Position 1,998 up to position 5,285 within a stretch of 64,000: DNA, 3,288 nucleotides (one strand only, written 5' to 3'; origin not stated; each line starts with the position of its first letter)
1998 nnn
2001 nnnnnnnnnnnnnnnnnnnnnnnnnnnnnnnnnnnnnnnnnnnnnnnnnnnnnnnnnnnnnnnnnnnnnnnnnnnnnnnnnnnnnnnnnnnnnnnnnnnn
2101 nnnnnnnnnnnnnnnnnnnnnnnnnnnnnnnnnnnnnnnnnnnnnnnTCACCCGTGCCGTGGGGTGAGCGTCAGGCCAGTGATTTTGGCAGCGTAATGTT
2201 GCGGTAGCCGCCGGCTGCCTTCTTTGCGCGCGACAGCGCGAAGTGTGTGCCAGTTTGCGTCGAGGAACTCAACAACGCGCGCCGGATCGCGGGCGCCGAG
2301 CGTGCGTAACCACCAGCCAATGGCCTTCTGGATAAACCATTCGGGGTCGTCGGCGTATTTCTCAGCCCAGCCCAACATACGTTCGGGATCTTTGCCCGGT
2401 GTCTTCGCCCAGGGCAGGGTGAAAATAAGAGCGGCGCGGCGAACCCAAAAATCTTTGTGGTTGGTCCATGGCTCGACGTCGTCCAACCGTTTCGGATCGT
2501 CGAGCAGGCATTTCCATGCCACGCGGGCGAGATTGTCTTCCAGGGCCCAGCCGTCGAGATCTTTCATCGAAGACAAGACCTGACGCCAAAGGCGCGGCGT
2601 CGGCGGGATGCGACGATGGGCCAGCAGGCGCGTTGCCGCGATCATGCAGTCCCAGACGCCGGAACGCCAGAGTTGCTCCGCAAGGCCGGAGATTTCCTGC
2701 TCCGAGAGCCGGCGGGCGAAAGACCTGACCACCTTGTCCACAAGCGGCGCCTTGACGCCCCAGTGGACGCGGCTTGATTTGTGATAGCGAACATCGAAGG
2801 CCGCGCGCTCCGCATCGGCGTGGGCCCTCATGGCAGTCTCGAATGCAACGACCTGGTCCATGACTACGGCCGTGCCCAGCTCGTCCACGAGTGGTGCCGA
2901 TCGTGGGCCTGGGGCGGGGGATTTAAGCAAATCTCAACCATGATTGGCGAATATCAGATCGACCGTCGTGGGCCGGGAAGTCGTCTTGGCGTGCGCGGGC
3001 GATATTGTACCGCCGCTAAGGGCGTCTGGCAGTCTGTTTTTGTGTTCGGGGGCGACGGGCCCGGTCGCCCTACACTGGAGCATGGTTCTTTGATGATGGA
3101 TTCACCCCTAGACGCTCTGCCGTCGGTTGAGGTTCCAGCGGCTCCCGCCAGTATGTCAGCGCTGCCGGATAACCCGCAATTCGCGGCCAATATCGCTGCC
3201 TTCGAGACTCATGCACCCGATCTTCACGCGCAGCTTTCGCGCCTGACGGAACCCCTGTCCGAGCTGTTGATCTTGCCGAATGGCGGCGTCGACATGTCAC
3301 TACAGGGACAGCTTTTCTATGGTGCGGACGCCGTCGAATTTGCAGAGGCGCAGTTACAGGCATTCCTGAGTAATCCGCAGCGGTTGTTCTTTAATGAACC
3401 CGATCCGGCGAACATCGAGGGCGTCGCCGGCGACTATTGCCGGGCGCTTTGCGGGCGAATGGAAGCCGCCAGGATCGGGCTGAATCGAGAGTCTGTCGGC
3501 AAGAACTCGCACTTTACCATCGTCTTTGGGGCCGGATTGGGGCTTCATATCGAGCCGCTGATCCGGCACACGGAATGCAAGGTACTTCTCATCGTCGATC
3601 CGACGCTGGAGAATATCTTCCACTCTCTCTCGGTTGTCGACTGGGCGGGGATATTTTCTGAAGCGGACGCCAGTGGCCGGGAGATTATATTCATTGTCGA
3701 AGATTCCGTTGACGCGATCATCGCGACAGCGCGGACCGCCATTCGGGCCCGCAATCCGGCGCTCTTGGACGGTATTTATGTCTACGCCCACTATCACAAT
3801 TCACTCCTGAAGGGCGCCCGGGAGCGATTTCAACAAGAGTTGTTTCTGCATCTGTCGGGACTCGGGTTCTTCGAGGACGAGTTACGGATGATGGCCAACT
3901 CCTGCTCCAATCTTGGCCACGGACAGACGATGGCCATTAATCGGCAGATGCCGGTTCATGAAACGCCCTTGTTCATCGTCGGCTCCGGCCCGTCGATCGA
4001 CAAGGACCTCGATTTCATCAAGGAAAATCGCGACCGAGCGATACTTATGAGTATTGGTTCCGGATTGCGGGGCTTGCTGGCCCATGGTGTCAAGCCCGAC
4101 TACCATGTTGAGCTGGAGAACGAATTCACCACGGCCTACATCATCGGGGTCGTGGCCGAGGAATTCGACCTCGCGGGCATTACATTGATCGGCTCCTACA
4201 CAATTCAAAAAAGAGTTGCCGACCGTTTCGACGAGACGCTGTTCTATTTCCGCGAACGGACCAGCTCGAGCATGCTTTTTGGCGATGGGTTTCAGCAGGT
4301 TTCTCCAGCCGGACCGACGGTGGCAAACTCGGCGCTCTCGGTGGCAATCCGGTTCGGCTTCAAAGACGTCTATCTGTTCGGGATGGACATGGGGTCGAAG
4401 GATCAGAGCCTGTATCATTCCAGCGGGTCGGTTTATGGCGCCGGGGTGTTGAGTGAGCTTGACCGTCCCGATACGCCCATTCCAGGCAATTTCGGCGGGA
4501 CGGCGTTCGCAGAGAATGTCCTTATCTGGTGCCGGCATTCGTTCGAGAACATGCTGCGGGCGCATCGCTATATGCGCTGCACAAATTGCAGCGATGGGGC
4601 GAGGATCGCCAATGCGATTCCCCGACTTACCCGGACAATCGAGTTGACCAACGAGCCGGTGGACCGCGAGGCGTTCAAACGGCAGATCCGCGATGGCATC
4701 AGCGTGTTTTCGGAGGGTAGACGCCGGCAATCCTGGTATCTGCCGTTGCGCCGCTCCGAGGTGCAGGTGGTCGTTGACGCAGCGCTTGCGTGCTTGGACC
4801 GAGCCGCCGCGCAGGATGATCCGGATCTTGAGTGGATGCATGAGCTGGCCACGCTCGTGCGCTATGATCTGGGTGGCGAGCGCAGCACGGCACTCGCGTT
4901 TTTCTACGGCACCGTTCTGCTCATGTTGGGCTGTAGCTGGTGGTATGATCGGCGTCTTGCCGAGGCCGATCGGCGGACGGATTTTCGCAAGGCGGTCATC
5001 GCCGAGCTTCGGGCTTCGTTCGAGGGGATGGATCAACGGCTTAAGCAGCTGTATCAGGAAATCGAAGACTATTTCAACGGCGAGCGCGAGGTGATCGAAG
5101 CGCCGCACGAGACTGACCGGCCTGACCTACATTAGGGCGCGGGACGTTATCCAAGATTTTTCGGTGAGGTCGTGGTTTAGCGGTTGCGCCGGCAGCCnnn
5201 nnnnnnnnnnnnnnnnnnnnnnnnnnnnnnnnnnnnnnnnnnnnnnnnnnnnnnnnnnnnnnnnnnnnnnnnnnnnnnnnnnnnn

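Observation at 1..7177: Flagellin-glycosylation island encoding two non-homologous candidate flagellin glycosyltransferases (Maf/DUF115 and FlmG-like TPR-GT41) plus acetamidino-sugar machinery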

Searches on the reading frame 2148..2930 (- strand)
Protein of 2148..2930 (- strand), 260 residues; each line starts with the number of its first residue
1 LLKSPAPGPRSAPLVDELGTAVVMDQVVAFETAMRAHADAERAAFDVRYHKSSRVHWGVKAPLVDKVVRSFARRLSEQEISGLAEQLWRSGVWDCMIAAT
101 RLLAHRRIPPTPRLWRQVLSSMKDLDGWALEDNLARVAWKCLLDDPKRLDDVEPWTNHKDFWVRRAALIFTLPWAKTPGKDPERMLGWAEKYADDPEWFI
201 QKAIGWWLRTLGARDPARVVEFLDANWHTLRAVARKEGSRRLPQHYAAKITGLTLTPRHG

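Call 3: search_protein_families(library=pfam, proteins=[window:2148-2930:-], max_evalue=0.01)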
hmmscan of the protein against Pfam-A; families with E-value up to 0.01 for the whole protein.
window:2148-2930:- (260 aa): 1 family
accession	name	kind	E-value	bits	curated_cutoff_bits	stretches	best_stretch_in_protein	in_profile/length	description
PF08713.17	DNA_alkylation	-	7.5e-51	173.3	21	1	32-242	3-213/213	DNA alkylation repair enzyme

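Call 5: search_protein_families(library=ncbifam, proteins=[window:2148-2930:-], max_evalue=0.001)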
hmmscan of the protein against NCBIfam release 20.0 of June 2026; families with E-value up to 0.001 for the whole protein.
window:2148-2930:- (260 aa): 0 families

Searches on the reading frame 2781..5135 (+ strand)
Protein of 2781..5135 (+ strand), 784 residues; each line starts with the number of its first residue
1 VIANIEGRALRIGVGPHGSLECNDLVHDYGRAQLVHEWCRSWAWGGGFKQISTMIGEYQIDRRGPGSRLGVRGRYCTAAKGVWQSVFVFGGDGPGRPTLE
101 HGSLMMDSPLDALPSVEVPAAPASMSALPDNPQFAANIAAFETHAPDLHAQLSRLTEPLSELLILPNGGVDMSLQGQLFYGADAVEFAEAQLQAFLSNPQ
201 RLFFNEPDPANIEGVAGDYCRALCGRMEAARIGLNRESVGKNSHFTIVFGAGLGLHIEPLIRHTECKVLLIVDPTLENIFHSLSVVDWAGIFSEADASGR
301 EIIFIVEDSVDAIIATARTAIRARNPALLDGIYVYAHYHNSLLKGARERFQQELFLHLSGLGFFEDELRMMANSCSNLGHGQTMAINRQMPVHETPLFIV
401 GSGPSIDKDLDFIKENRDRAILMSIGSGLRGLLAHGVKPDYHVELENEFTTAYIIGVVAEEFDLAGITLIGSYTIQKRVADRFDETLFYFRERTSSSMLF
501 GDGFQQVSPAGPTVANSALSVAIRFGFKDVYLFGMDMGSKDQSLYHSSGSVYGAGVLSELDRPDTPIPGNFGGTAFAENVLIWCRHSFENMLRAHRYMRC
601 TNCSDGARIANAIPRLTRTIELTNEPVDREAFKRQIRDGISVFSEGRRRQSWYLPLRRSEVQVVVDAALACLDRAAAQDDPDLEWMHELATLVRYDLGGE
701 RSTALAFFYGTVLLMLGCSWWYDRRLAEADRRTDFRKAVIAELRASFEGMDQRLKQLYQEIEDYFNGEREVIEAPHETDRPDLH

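Call 3: search_protein_families(library=pfam, proteins=[window:2781-5135:+], max_evalue=0.01)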
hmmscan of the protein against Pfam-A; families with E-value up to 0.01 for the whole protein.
window:2781-5135:+ (784 aa): 2 families
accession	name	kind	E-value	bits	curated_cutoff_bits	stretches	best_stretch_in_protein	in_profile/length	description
PF20157.4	Maf_flag10_N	-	5.6e-45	154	23.5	1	134-354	2-223/228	Glycosyltransferase Maf N-terminal domain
PF01973.23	MptE-like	-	3.3e-31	108.8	34.6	1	386-541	18-170/171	6-hydroxymethylpterin diphosphokinase MptE-like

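Call 5: search_protein_families(library=ncbifam, proteins=[window:2781-5135:+], max_evalue=0.001)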
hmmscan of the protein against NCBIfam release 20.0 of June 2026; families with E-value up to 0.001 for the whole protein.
window:2781-5135:+ (784 aa): 1 family
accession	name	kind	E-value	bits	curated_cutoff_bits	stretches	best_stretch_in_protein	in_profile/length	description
NF050051.1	FlagModPseD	domain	4.1e-14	52.1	670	1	397-614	230-455/640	flagellin modification protein PseD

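Call 30: search_solved_structures(query=window:3093-5135:+, max_evalue=0.01, show_alignments=1)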
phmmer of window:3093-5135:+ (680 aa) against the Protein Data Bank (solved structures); distinct sequences matched with E-value up to 0.01: 1.
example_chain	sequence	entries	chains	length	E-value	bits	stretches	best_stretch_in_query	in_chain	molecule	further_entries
5mu5_A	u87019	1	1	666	6.6e-83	282.5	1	30-665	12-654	Uncharacterized protein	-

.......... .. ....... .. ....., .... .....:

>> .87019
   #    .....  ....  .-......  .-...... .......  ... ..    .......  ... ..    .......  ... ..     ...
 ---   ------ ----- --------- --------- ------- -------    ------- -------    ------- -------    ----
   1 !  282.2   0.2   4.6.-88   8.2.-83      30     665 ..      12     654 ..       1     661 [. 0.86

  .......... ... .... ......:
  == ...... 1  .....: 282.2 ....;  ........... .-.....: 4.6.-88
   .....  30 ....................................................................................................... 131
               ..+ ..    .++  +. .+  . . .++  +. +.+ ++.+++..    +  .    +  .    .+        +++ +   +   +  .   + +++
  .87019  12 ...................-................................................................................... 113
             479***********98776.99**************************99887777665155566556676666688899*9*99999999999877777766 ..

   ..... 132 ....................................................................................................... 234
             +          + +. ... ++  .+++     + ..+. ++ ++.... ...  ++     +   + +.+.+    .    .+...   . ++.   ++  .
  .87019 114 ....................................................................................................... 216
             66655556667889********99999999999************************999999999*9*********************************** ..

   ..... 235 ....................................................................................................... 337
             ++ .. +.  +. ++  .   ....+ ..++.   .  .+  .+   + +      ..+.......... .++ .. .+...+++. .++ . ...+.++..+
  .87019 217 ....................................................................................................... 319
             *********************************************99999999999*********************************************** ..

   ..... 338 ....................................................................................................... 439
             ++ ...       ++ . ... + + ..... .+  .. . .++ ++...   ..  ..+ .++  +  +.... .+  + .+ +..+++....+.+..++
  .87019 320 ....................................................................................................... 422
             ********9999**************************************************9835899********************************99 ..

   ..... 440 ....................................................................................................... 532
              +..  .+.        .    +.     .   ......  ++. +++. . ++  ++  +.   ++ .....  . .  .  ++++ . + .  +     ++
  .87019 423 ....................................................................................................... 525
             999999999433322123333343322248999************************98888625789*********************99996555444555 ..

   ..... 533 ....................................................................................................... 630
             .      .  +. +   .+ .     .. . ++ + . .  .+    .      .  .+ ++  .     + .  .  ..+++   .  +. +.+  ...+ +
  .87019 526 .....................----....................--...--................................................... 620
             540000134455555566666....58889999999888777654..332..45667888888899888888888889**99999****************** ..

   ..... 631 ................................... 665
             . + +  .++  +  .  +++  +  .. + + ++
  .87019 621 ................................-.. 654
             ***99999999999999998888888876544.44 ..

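Call 59: list_cluster_members(proteins=[P0001, P0003, P0016, window:3093-5135:+])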
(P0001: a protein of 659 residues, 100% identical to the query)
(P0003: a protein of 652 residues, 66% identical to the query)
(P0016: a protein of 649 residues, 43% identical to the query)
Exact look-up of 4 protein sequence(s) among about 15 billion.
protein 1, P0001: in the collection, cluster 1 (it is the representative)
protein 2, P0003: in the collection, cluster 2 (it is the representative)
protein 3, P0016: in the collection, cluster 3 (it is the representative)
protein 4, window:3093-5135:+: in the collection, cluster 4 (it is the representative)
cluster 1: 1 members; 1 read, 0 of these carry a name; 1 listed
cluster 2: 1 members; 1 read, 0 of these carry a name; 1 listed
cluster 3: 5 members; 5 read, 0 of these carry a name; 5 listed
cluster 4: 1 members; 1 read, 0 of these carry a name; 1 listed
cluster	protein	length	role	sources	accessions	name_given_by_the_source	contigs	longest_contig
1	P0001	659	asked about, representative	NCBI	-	-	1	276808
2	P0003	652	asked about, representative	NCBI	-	-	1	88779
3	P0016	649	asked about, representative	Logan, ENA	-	-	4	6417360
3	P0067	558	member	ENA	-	-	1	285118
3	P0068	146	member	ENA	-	-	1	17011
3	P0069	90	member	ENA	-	-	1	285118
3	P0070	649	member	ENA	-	-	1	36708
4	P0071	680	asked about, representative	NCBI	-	-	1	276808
